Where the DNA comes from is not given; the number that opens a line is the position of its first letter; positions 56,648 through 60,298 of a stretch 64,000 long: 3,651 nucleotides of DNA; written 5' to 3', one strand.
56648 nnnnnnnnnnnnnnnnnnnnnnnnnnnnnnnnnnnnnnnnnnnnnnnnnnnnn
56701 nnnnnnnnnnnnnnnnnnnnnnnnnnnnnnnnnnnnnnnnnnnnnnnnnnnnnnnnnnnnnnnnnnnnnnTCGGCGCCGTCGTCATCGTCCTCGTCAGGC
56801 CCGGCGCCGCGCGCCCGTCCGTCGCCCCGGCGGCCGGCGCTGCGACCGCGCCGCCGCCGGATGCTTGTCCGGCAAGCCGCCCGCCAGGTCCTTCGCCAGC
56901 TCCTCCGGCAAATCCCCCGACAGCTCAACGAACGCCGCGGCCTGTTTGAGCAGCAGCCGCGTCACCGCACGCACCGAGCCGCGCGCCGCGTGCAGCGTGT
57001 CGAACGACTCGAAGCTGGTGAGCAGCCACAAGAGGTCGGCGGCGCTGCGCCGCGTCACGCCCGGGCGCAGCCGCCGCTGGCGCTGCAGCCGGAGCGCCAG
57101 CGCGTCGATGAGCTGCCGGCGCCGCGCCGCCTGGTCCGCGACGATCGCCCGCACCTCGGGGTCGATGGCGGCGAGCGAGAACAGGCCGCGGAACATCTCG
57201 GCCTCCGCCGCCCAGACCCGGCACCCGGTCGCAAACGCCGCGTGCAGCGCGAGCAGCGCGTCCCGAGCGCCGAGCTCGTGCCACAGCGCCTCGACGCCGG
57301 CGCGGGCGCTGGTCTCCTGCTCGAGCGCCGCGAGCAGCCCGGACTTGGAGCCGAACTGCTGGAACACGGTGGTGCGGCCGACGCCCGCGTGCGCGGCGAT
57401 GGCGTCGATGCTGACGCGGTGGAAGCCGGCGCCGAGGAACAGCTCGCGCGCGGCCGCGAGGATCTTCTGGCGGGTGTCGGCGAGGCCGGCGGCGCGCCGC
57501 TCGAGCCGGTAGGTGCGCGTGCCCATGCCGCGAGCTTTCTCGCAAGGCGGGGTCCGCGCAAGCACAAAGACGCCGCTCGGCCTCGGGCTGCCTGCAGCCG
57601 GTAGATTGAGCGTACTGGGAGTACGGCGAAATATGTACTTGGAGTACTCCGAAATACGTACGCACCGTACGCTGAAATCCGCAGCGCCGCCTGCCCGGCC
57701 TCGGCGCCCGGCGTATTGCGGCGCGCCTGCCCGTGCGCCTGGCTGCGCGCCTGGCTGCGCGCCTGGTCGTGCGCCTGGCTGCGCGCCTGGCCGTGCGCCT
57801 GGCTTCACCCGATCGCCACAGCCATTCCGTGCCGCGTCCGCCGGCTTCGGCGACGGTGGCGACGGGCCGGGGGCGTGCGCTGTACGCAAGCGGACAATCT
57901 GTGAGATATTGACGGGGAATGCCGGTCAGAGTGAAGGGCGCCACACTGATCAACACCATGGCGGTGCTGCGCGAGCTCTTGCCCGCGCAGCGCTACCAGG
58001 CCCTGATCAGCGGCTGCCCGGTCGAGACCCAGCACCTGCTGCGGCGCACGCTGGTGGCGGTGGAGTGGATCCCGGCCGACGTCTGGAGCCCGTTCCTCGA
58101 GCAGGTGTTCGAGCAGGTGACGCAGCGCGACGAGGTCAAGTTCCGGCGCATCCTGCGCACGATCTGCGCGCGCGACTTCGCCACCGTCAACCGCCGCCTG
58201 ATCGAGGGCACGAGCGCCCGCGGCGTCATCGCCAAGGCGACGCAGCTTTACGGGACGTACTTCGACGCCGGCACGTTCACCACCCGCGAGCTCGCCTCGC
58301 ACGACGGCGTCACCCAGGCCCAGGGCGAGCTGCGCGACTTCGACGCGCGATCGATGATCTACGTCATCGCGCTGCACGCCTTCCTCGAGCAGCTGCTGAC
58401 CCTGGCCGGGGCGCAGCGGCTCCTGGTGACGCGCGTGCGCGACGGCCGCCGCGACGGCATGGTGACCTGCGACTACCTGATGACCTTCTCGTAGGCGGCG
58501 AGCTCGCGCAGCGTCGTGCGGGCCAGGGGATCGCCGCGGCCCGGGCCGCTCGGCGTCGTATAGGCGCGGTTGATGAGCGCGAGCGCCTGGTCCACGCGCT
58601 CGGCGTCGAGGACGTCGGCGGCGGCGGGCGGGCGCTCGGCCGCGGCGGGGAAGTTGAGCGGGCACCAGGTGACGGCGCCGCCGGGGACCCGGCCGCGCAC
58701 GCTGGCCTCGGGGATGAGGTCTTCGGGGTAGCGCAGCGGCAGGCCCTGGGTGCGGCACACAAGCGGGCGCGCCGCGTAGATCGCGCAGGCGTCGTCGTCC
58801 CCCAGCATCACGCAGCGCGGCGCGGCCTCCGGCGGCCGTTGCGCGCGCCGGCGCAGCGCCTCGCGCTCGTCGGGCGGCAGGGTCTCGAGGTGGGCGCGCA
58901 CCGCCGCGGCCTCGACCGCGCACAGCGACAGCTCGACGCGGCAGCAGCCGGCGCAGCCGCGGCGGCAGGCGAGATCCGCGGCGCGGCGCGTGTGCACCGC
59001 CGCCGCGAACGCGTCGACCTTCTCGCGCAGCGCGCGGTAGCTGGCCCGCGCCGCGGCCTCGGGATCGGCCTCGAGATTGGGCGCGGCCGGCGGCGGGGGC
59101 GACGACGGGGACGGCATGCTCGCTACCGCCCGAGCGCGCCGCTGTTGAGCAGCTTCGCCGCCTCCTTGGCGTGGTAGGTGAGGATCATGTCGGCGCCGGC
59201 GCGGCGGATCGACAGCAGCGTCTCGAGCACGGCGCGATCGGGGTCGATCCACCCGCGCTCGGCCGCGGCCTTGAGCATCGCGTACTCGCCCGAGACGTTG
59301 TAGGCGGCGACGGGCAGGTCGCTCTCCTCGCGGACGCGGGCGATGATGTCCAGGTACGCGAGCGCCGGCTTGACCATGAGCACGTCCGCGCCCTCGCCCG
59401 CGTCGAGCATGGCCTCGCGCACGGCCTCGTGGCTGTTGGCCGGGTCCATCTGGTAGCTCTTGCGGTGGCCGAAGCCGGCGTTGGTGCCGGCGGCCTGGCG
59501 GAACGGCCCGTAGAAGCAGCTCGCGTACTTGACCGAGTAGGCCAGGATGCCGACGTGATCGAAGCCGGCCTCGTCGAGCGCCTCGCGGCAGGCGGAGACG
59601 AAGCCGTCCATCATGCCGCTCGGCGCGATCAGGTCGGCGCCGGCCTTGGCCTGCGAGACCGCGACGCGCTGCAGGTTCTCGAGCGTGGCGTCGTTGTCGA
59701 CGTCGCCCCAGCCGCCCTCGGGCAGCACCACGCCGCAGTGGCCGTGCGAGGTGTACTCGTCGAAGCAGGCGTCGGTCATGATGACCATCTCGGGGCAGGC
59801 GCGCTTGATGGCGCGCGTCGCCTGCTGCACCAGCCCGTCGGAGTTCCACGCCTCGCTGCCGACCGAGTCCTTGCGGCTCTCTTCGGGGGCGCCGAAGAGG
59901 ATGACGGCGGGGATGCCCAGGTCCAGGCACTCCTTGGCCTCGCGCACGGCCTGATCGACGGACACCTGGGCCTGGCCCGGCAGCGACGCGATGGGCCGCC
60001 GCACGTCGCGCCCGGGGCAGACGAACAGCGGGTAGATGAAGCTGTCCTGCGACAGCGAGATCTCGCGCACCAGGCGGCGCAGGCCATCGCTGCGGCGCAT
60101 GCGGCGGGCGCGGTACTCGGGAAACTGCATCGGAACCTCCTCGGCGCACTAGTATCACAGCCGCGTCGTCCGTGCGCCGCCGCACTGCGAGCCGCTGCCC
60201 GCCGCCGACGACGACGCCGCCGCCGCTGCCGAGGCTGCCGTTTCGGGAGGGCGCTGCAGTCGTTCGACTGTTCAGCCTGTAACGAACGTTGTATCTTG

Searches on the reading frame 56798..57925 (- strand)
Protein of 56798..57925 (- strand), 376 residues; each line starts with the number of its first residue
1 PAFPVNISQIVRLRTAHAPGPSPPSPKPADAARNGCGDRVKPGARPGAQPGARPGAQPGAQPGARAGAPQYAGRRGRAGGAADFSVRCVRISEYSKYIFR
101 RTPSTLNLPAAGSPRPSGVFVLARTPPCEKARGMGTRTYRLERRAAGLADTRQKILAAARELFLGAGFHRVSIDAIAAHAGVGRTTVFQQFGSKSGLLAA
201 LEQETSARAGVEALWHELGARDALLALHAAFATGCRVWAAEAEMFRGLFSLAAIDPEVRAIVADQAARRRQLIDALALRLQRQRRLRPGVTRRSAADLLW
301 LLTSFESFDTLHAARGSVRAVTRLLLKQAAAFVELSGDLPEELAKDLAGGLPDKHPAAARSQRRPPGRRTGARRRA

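Call 71: search_protein_families(library=pfam, proteins=[window:56798-57925:-], max_evalue=0.0001)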
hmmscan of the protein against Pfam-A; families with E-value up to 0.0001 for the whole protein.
window:56798-57925:- (376 aa): 1 family
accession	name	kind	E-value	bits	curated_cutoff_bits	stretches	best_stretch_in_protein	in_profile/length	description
PF00440.29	TetR_N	-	9.2e-15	54.6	24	1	155-201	1-47/47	Bacterial regulatory proteins, tetR family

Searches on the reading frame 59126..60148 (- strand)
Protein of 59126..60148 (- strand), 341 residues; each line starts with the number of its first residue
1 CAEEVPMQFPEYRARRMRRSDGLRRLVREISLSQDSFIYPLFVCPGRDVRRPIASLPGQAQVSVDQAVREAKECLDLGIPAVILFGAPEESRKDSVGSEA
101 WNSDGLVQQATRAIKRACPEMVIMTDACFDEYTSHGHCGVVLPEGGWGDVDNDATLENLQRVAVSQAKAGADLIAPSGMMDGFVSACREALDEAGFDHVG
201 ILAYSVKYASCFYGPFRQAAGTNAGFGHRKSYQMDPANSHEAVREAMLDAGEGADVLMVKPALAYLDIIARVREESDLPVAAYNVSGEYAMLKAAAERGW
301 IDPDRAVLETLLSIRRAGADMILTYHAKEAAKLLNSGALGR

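Call 42: search_protein_families(library=pfam, proteins=[window:59126-60148:-], max_evalue=0.001)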
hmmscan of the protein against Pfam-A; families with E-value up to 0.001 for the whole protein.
window:59126-60148:- (341 aa): 1 family
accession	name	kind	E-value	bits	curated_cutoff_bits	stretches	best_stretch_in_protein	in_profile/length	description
PF00490.27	ALAD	-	1.5e-142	474.8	24.6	1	12-332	2-316/317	Delta-aminolevulinic acid dehydratase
